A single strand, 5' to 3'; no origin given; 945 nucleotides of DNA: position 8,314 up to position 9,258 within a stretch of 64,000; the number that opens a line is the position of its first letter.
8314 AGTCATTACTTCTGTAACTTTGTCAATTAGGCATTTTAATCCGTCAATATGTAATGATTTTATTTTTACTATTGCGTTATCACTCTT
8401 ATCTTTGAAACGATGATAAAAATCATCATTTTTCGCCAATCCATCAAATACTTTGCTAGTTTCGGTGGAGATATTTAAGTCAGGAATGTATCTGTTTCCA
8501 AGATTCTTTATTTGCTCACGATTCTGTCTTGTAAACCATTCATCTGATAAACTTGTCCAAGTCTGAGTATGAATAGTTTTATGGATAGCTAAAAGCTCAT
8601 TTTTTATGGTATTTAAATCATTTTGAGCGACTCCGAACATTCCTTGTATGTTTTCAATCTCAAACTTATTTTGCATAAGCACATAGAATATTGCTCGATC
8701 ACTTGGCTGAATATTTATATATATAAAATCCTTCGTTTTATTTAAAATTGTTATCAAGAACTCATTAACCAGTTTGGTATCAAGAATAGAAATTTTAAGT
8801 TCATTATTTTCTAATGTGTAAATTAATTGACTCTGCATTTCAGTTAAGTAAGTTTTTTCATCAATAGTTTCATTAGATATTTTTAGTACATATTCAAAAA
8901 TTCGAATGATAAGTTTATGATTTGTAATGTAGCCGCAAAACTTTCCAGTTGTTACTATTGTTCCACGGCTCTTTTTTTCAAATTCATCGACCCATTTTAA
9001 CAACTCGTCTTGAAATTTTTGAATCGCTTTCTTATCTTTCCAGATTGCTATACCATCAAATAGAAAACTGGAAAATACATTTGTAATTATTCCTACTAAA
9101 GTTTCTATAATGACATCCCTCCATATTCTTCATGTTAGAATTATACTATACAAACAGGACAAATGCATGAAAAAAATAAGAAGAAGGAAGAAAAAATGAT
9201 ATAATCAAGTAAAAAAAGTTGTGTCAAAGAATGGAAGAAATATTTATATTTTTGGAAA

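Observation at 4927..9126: Giant stand-alone STAND/NACHT-like NTPase: candidate undescribed single-gene NLR-type immune sensor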

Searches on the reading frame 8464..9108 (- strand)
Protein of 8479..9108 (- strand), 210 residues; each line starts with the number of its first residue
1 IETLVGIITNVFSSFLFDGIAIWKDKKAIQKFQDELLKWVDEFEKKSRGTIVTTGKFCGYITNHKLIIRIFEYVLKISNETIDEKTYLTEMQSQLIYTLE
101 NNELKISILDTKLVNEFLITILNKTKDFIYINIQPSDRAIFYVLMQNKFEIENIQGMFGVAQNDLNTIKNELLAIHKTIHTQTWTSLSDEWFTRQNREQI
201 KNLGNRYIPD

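Call 17: search_protein_families(library=pfam, proteins=[window:8479-9108:-], max_evalue=0.1)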
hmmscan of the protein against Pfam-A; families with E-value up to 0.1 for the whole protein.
window:8479-9108:- (210 aa): 0 families

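Call 30: predict_structure(alignment_id=A1)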
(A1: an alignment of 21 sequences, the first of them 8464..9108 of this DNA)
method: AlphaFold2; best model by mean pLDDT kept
length: 215 residues; sequences in the alignment: 21
mean_pLDDT: 70.9   pTM: 0.62
mean pLDDT of the five models: 70.9, 69.5, 68.6, 68.5, 62.4
residues with pLDDT >= 90: 18; 70-90: 94; 50-70: 76; < 50: 27
segments of 3 or more residues with pLDDT < 50: 153-159, 182-187, 209-215
pLDDT, mean of each block of 10 residues (from residue 1): 72 57 65 87 87 83 81 69 86 88 84 92 88 69 63 47 62 59 49 62 55 40
secondary structure, 60 per line:
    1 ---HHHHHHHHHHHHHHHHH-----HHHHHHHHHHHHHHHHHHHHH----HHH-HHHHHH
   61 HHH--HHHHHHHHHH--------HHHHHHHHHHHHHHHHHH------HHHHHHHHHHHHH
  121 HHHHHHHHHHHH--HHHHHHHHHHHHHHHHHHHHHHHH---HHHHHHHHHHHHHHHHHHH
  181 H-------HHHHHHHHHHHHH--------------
elements in order: H4-20 H26-46 H55-63 H66-75 H84-101 H108-132 H135-158 H162-181 H189-201

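Call 35: fold_search(model_id=the predicted structure, library=pdb)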
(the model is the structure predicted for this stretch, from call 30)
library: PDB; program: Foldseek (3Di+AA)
matches with E <= 10: 66; with E <= 0.001: 0
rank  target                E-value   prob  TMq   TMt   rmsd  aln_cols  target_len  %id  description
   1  8q3k_A                1.7e+00  0.12  0.18  0.05  12.0       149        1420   13  The open state of the ASFV apo-RNA polymerase (released 2024-02-14)
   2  2v0o_A                2.6e+00  0.06  0.18  0.15  35.1       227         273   12  FCHO2 F-BAR domain (released 2007-06-26)
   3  3cjd_B                3.1e+00  0.05  0.17  0.19  16.9       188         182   12  Crystal structure of putative TetR transcriptional regulator (YP_510936.1) from Jannaschia sp. CCS1 at 1.79 A resoluti (released 2008-04-01)
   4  2f2g_A                3.8e+00  0.08  0.23  0.23  11.1       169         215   10  X-Ray Structure of Gene Product From Arabidopsis Thaliana AT3G16990 (released 2005-12-13)
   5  6x1i_A                4.2e+00  0.06  0.22  0.26  12.9       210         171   13  Two-Component D3 Assembly Constructed by Fusing Symmetric Oligomers to Coiled Coils (released 2021-03-03)
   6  5xpm_A                4.2e+00  0.06  0.24  0.22  18.9       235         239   10  Crystal structure of VDR-LBD complexed with 22S-Butyl-25RS-(hydroxyphenyl)-25-methoxy-2-methylidene-19,26,27-trinor-1- (released 2018-06-06)
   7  8qae_A                4.4e+00  0.05  0.17  0.18  20.1       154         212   10  X-ray crystal structure of a de novo designed single-chain antiparallel 6-helix alpha-helical barrel, sc-apCC-6-SLLA (released 2024-07-03)
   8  4q9v_A                4.7e+00  0.11  0.29  0.32   8.9       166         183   14  Crystal structure of TIPE3 (released 2014-10-22)
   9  5jxd                  4.7e+00  0.10  0.27  0.30   9.4       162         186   12  Crystal structure of murine Tnfaip8 C165S mutant (released 2017-06-28)
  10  4uc9_B                4.7e+00  0.05  0.17  0.17  11.8       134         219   14  N-terminal globular domain of the RSV Nucleoprotein in complex with C- terminal dipeptide of the Phosphoprotein (released 2015-08-19)
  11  6q6p_B                4.9e+00  0.08  0.21  0.26  12.5       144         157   10  Antarctic fish cytoglobin 1 from D.mawsoni (released 2020-01-15)
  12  6ixv_D                4.9e+00  0.04  0.17  0.17  25.5       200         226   14  Crystal structure of SH3BP5-Rab11a (released 2019-03-20)
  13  3kra_B                4.9e+00  0.04  0.18  0.16  13.9       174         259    7  Mint heterotetrameric geranyl pyrophosphate synthase in complex with magnesium (released 2010-02-23)
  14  7n6g_3W               4.9e+00  0.04  0.17  0.10  39.9       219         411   13  C1 of central pair (released 2022-05-18)
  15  7ux1_A                5.2e+00  0.03  0.15  0.07  25.4       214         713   10  EcMscK in an Open Conformation (released 2022-11-23)
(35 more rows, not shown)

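Call 36: search_solved_structures(query=A1, max_evalue=10, show_alignments=2)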
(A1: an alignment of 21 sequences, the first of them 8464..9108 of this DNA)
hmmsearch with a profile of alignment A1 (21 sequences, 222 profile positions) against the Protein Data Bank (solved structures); distinct sequences matched with E-value up to 10: 2.
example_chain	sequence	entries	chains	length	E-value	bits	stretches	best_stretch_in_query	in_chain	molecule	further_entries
9o4e_A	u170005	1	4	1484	2.8e-12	50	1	114-222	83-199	AVAST type 2 anti-phage system protein Avs2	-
4otp_A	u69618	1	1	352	0.28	14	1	54-130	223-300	Serine/threonine-protein kinase RIO1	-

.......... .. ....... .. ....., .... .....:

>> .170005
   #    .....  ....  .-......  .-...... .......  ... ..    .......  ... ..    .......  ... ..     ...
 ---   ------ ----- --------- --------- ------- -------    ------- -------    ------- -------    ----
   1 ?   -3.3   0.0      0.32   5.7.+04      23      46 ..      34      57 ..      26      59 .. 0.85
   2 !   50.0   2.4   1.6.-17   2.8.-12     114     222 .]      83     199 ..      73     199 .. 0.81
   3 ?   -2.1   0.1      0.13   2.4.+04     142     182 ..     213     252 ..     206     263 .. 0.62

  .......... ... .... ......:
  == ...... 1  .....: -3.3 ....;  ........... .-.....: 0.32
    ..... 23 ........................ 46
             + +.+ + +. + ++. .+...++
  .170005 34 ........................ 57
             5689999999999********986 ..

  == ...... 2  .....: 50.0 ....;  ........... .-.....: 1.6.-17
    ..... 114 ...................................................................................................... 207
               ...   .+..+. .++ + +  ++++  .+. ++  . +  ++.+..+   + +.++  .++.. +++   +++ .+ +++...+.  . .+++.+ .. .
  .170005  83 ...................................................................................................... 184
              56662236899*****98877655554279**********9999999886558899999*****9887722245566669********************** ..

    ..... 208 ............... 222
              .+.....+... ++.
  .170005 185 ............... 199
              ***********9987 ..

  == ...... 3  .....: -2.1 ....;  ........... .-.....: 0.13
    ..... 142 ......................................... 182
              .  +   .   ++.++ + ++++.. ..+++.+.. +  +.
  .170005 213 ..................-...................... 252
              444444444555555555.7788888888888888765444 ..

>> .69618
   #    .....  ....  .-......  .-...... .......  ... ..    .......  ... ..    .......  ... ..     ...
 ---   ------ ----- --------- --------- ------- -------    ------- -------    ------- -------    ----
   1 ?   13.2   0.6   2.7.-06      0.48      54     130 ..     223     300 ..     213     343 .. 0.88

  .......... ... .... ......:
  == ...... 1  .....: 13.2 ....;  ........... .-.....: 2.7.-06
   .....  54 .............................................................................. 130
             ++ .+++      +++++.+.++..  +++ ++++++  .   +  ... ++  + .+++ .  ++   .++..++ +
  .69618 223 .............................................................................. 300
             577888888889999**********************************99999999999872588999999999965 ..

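Call 44: search_solved_structures(query=A2, max_evalue=10, show_alignments=1)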
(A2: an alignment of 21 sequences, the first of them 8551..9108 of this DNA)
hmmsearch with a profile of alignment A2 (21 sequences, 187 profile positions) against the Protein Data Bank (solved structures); distinct sequences matched with E-value up to 10: 4.
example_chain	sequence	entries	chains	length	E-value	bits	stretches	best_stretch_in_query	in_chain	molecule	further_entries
4otp_A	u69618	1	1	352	0.32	13.8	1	54-130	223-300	Serine/threonine-protein kinase RIO1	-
8q2c_B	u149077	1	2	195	1.5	11.6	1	32-58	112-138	Intermembrane transport lipoprotein PqiC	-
8q2d_A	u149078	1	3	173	1.7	11.4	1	32-58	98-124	Intermembrane transport lipoprotein PqiC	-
5jsn_B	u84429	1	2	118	2.7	10.8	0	139-181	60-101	Bcl2 inhibitor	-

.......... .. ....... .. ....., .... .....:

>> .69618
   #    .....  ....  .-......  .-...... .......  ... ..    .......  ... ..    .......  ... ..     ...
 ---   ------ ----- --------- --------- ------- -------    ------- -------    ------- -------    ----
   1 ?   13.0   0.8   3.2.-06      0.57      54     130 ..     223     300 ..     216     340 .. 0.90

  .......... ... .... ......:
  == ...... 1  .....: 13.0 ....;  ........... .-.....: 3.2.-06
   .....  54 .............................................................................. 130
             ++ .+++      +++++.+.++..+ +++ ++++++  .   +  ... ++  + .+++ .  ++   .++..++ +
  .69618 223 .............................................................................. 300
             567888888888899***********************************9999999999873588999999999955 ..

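Call 51: search_protein_families(library=padloc, proteins=[window:8551-9108:-], max_evalue=0.1)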
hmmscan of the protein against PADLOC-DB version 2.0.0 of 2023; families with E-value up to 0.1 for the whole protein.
window:8551-9108:- (186 aa): 0 families

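Call 71: search_protein_representatives(alignment_id=A2)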
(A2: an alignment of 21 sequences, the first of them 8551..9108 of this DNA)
Query: 21 sequences, 187 profile positions. Proteins with E-value up to 0.001 (for the whole library): 271; up to 1e-10: 162; up to 1e-30: 32. The best 150 are listed.
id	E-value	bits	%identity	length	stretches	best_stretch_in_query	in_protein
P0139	1.4e-63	230.2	-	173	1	2-171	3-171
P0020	7.1e-63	227.9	-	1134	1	1-185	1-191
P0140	6.9e-53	195.3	-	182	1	3-186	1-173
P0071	2.3e-52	193.6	-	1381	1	3-186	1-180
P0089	3.2e-49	183.4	-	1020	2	2-186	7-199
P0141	8.0e-49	182.1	-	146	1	3-147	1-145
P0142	6.5e-47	175.8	-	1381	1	4-181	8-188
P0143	2.5e-46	174.0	-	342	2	5-170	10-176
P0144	4.0e-46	173.3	-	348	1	5-182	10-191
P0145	6.6e-45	169.3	-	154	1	1-127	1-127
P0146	1.1e-41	158.9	-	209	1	6-186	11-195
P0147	3.1e-41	157.3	-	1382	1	3-186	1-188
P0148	3.8e-41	157.1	-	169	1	9-157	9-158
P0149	2.1e-40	154.6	-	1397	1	2-183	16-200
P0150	5.3e-40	153.3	-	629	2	6-185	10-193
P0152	7.9e-40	152.7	-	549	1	6-178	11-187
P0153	4.5e-39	150.3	-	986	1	3-181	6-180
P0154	4.0e-38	147.2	-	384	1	3-178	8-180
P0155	1.0e-37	145.9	-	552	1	12-181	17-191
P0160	2.1e-35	138.3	-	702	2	31-186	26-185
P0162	2.4e-34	134.9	-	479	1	5-128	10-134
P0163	9.5e-33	129.7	-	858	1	8-173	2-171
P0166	6.1e-32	127.0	-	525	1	5-175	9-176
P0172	2.0e-28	115.6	-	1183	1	1-163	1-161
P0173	6.4e-28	113.9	-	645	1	3-166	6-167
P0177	5.1e-27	111.0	-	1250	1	4-180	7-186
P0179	1.3e-26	109.7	-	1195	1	1-181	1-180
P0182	2.7e-25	105.3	-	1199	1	6-171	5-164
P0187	1.1e-23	100.2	-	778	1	2-175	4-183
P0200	5.1e-21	91.4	-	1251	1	3-176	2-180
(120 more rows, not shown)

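Call 72: search_protein_families(library=padloc, proteins=[P0172, P0179, P0182, P0200, P0177, P0153, P0163, P0187], max_evalue=0.001)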
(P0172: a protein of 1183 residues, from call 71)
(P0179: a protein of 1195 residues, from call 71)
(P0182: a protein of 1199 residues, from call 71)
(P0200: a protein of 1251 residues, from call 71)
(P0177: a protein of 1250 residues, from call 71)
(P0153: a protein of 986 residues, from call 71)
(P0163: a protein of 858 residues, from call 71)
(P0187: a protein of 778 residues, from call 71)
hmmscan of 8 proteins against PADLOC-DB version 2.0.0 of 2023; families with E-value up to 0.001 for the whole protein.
P0172 (1183 aa): 1 family
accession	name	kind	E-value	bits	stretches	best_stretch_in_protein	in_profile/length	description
PDLC01223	Cas11f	-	0.00066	17.7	1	266-333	12-79/167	CAS-III-F; effector_SS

P0179 (1195 aa): 0 families

P0182 (1199 aa): 0 families

P0200 (1251 aa): 0 families

P0177 (1250 aa): 0 families

P0153 (986 aa): 1 family
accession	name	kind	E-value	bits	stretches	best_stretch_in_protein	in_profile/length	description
PDLC04140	mad8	-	3.8e-05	21.4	1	301-394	21-86/314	mads_8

P0163 (858 aa): 0 families

P0187 (778 aa): 0 families

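Call 73: search_protein_families(library=pfam, proteins=[P0172, P0179, P0182, P0200, P0177, P0153, P0163, P0187], max_evalue=0.001)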
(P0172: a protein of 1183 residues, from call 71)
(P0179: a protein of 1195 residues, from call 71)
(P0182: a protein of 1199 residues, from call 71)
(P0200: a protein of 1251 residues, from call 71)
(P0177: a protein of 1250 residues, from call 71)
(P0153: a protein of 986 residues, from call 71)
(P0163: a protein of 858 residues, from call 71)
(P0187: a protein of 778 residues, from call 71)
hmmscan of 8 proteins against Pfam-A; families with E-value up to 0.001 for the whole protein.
P0172 (1183 aa): 0 families

P0179 (1195 aa): 1 family
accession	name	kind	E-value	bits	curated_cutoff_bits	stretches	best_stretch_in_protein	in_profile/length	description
PF20698.3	PIN-TPR-GreABC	-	8.9e-06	26.4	27.8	1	914-1037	4-123/138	PIN domain associated with the TPR-GreAB-C-PIN system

P0182 (1199 aa): 5 families
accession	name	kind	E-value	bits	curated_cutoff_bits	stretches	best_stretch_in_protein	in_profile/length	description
PF25199.1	nSTAND_NTPase5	-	1.4e-11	44.8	34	1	235-344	37-142/145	Novel STAND NTPase 5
PF14559.12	TPR_19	-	1.6e-08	35.2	25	1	789-838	13-64/68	Tetratricopeptide repeat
PF13424.12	TPR_12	-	0.00011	22.7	30.1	0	872-918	25-76/77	Tetratricopeptide repeat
PF13428.12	TPR_14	-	0.00012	22.8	23.5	0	805-843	5-43/44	Tetratricopeptide repeat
PF01637.24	ATPase_2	-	0.00044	20.6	33.2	0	234-346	14-119/225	ATPase domain predominantly from Archaea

P0200 (1251 aa): 1 family
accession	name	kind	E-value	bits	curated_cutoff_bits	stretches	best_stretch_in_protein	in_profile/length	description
PF13424.12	TPR_12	-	0.00061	20.4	30.1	0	367-418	19-71/77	Tetratricopeptide repeat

P0177 (1250 aa): 3 families
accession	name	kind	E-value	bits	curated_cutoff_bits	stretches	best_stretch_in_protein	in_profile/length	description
PF20720.3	nSTAND3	-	1.5e-07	31.6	27.2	1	237-376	5-142/155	Novel STAND NTPase 3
PF05729.18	NACHT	-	1.2e-06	28.9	26.7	0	304-384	79-161/167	NACHT domain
PF25199.1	nSTAND_NTPase5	-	3.9e-05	23.9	34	1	251-352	43-138/145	Novel STAND NTPase 5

P0153 (986 aa): 1 family
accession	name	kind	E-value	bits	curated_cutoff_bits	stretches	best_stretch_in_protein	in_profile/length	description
PF13401.12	AAA_22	-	0.00012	22.9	27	1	308-421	6-109/130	AAA domain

P0163 (858 aa): 3 families
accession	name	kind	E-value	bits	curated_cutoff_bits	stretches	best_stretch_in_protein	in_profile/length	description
PF05729.18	NACHT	-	3.3e-08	34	26.7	1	289-445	3-164/167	NACHT domain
PF24883.2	NPHP3_N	-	4.2e-05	24.2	24.8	1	360-414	112-164/164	Nephrocystin 3, N-terminal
PF13401.12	AAA_22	-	0.00074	20.3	27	0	285-385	4-97/130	AAA domain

P0187 (778 aa): 0 families

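Call 76: search_protein_families(library=pfam, proteins=[P0143, P0144, P0154, P0150, P0152, P0155, P0162, P0166, P0160, P0173], max_evalue=0.01)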
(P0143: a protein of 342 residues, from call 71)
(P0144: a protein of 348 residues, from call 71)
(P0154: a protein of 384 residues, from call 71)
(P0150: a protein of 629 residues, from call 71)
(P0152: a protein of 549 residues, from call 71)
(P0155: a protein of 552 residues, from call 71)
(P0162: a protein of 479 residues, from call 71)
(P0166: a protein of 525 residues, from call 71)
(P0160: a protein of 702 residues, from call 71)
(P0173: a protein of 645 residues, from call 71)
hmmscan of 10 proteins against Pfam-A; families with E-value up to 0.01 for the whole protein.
P0143 (342 aa): 0 families

P0144 (348 aa): 0 families

P0154 (384 aa): 0 families

P0150 (629 aa): 1 family
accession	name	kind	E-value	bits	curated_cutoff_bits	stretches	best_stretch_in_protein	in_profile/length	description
PF05014.21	Nuc_deoxyrib_tr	-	2.5e-05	24.8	28.8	1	523-605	13-97/117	Nucleoside 2-deoxyribosyltransferase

P0152 (549 aa): 1 family
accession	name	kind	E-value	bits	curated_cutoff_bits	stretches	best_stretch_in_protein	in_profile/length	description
PF13191.12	AAA_16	-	0.0033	18.4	32.6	0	329-366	10-45/167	AAA ATPase domain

P0155 (552 aa): 1 family
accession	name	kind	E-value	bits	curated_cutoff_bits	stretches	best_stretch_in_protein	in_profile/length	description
PF13191.12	AAA_16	-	0.00038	21.4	32.6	1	348-392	10-51/167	AAA ATPase domain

P0162 (479 aa): 0 families

P0166 (525 aa): 2 families
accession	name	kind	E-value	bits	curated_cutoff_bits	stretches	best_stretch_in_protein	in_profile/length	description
PF05729.18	NACHT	-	1.5e-06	28.6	26.7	1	298-451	2-160/167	NACHT domain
PF00931.28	NB-ARC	-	0.0005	19.8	23.5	1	296-427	18-139/248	NB-ARC domain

P0160 (702 aa): 3 families
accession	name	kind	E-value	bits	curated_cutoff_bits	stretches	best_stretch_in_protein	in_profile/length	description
PF04286.17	DUF445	-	0.00016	22.1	33.8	1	82-199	218-333/368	Protein of unknown function (DUF445)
PF24883.2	NPHP3_N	-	0.0077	16.9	24.8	0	332-363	21-52/164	Nephrocystin 3, N-terminal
PF13401.12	AAA_22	-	0.0082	16.9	27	0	336-415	8-91/130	AAA domain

P0173 (645 aa): 7 families
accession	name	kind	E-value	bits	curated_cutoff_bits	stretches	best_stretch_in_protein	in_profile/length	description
PF13191.12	AAA_16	-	4e-08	34.4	32.6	1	299-347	25-67/167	AAA ATPase domain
PF13401.12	AAA_22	-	8.2e-06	26.6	27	1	298-405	5-107/130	AAA domain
PF00004.35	AAA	-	0.00097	20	21.2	1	301-426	1-113/131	ATPase family associated with various cellular activities (AAA)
PF05729.18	NACHT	-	0.0022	18.3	26.7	1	300-392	2-94/167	NACHT domain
PF20720.3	nSTAND3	-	0.0022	18.2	27.2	0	298-331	17-49/155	Novel STAND NTPase 3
PF06414.18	Zeta_toxin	-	0.0058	16.5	22.3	0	294-332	12-48/199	Zeta toxin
PF07693.20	KAP_NTPase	-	0.0094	15.7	20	0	300-335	22-59/293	KAP family P-loop domain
